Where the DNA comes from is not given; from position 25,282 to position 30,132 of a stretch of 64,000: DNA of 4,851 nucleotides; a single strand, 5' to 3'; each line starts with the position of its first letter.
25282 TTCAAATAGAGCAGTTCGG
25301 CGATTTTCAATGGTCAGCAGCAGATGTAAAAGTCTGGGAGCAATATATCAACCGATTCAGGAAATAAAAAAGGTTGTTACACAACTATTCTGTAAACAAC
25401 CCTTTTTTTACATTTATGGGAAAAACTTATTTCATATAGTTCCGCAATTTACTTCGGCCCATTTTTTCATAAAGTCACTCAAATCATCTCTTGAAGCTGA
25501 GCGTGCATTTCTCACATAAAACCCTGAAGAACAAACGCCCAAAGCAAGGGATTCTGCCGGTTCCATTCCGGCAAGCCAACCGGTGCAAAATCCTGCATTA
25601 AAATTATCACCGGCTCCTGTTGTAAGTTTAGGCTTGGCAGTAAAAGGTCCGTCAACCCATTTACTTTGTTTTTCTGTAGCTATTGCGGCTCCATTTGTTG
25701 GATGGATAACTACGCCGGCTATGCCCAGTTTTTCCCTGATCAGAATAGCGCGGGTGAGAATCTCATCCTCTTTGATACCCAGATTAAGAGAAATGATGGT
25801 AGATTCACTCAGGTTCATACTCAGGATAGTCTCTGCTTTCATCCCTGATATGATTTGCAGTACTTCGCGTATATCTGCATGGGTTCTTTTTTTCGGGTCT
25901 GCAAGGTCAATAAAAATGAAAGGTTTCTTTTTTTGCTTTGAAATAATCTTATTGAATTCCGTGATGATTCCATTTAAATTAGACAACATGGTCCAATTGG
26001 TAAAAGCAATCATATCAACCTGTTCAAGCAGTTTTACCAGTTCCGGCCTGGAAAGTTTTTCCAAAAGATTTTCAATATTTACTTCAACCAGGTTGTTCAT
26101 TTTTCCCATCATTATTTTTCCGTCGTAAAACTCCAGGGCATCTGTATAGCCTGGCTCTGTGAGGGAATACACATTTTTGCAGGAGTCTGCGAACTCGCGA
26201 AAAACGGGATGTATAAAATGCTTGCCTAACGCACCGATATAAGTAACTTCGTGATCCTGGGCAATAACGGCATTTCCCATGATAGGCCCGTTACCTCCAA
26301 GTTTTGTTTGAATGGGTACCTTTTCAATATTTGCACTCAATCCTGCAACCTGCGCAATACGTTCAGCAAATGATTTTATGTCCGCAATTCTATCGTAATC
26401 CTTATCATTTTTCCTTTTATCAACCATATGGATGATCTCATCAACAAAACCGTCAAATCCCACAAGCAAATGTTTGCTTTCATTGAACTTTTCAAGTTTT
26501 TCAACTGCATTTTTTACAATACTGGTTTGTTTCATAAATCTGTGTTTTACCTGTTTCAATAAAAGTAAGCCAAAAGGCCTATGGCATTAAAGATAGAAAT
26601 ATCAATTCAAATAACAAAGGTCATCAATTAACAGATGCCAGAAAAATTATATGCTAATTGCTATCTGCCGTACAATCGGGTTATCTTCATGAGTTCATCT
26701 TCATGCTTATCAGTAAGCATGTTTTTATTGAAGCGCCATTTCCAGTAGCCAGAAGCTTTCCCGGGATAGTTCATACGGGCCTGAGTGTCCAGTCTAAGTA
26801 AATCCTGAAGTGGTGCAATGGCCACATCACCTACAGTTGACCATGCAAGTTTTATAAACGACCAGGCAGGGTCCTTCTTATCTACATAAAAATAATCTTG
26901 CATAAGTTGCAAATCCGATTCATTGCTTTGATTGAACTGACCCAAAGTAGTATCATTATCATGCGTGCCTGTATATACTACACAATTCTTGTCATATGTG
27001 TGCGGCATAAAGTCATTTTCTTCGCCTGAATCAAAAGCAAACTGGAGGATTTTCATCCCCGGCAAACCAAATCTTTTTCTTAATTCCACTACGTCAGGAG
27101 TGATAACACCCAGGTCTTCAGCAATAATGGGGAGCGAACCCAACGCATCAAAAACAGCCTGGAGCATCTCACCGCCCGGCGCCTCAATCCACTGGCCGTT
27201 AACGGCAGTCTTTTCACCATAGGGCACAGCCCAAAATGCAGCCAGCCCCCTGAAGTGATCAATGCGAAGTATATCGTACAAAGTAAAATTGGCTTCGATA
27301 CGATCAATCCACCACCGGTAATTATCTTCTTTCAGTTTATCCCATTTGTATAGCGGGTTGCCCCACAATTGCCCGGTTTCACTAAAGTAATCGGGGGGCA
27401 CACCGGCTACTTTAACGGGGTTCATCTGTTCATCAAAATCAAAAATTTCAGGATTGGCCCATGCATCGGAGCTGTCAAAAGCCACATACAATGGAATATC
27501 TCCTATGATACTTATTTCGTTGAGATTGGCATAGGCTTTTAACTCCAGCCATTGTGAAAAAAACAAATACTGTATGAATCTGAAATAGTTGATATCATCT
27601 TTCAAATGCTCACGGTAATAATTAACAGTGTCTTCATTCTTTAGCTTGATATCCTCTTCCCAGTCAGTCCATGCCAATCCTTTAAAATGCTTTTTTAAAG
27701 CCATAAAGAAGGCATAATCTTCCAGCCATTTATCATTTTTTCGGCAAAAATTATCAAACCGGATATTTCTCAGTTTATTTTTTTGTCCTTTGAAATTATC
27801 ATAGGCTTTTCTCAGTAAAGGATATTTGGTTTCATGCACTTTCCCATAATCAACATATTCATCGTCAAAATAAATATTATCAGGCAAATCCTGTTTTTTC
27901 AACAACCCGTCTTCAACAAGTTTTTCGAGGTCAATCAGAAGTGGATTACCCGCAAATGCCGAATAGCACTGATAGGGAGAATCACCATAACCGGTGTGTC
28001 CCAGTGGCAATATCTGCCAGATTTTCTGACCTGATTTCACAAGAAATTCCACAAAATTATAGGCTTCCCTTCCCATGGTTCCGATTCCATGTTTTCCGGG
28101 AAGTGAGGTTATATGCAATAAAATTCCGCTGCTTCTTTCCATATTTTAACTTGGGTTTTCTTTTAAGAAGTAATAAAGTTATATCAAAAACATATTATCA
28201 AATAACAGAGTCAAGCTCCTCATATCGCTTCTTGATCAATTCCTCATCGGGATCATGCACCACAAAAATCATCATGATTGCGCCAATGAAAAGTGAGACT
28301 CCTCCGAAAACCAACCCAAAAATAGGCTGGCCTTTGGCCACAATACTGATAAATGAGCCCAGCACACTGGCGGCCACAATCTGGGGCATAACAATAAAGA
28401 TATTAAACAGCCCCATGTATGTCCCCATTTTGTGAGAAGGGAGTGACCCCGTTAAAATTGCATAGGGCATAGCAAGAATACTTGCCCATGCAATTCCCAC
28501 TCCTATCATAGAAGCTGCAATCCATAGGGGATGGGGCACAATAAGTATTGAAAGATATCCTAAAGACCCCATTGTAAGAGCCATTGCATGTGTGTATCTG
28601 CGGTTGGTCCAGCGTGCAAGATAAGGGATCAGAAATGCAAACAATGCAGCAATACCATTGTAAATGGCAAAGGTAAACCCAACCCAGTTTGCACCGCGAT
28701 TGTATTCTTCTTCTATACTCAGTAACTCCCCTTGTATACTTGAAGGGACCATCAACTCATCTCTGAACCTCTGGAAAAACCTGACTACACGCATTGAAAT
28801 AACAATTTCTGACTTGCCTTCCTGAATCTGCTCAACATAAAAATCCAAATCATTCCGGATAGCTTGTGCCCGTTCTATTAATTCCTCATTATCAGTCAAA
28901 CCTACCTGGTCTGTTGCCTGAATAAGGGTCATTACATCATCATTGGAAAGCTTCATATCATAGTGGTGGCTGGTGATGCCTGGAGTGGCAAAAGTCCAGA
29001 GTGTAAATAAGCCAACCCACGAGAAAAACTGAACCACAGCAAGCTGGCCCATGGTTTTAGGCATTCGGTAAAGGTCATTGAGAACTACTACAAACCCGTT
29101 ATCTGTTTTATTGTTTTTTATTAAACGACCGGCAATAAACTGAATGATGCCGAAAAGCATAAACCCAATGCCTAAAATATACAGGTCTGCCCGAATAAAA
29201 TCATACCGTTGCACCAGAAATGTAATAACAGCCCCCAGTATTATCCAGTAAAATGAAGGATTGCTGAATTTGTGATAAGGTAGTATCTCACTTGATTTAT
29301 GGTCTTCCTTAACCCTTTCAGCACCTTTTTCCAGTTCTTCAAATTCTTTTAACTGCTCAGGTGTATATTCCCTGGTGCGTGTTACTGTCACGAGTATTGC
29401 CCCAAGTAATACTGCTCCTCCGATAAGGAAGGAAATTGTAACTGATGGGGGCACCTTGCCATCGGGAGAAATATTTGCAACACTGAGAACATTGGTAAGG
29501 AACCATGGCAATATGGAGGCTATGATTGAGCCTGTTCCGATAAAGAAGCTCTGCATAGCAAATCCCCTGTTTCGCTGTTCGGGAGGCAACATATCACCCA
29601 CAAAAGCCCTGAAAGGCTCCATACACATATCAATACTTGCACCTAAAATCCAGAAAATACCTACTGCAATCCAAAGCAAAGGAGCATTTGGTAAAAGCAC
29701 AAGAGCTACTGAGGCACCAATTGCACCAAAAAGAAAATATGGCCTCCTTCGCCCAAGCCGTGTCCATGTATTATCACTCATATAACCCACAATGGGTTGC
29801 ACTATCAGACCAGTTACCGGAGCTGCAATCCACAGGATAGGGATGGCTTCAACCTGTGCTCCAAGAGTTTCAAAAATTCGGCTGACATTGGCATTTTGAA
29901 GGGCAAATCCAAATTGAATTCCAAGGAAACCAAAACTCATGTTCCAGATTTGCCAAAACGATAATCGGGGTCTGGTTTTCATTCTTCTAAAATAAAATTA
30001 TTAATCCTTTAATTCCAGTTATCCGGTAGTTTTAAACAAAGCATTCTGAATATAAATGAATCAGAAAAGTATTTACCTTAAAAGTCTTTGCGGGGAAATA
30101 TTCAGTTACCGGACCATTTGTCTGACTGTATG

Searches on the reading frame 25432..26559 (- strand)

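Call 20: search_protein_families(library=pfam, proteins=[window:25432-26559:-], max_evalue=0.001)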
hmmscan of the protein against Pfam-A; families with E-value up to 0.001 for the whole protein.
window:25432-26559:- (375 aa): 2 families
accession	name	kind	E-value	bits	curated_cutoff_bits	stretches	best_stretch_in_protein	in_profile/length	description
PF25270.1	Khk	-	1.6e-51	176.1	35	1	14-365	8-363/365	Prokaryotic ketohexokinase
PF00294.29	PfkB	-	8.1e-12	45.5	25.8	1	166-350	116-291/302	pfkB family carbohydrate kinase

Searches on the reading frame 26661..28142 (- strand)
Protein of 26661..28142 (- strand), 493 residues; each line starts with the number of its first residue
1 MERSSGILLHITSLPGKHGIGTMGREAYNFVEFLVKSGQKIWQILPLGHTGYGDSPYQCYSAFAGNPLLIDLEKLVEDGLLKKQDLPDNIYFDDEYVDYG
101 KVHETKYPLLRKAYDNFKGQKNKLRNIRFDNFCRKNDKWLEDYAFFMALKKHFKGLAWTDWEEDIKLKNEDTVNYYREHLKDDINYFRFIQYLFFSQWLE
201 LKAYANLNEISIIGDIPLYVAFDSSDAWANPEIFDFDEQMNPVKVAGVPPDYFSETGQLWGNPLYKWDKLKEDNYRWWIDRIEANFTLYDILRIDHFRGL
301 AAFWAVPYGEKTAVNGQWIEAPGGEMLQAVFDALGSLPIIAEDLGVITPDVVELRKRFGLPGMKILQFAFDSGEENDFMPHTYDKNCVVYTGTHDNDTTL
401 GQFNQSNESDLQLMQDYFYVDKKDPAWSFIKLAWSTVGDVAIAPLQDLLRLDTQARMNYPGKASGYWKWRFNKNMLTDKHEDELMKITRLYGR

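Call 101: search_protein_families(library=pfam, proteins=[window:26661-28142:-], max_evalue=0.00001)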
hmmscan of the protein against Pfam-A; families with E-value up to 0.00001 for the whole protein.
window:26661-28142:- (493 aa): 1 family
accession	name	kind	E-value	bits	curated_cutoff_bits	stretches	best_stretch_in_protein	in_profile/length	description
PF02446.23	Glyco_hydro_77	-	8.3e-186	618.8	25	1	9-476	1-464/465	4-alpha-glucanotransferase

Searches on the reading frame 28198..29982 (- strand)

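Call 101: search_protein_families(library=pfam, proteins=[window:28198-29982:-], max_evalue=0.00001)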
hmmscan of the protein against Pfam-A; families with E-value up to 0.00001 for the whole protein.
window:28198-29982:- (594 aa): 2 families
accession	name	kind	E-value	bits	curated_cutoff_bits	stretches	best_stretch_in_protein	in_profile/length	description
PF07690.21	MFS_1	-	2.5e-25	89.6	33.4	2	16-289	2-263/347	Major Facilitator Superfamily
PF13347.12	MFS_2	-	8.9e-15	54.6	27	1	40-258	28-240/427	MFS/sugar transport protein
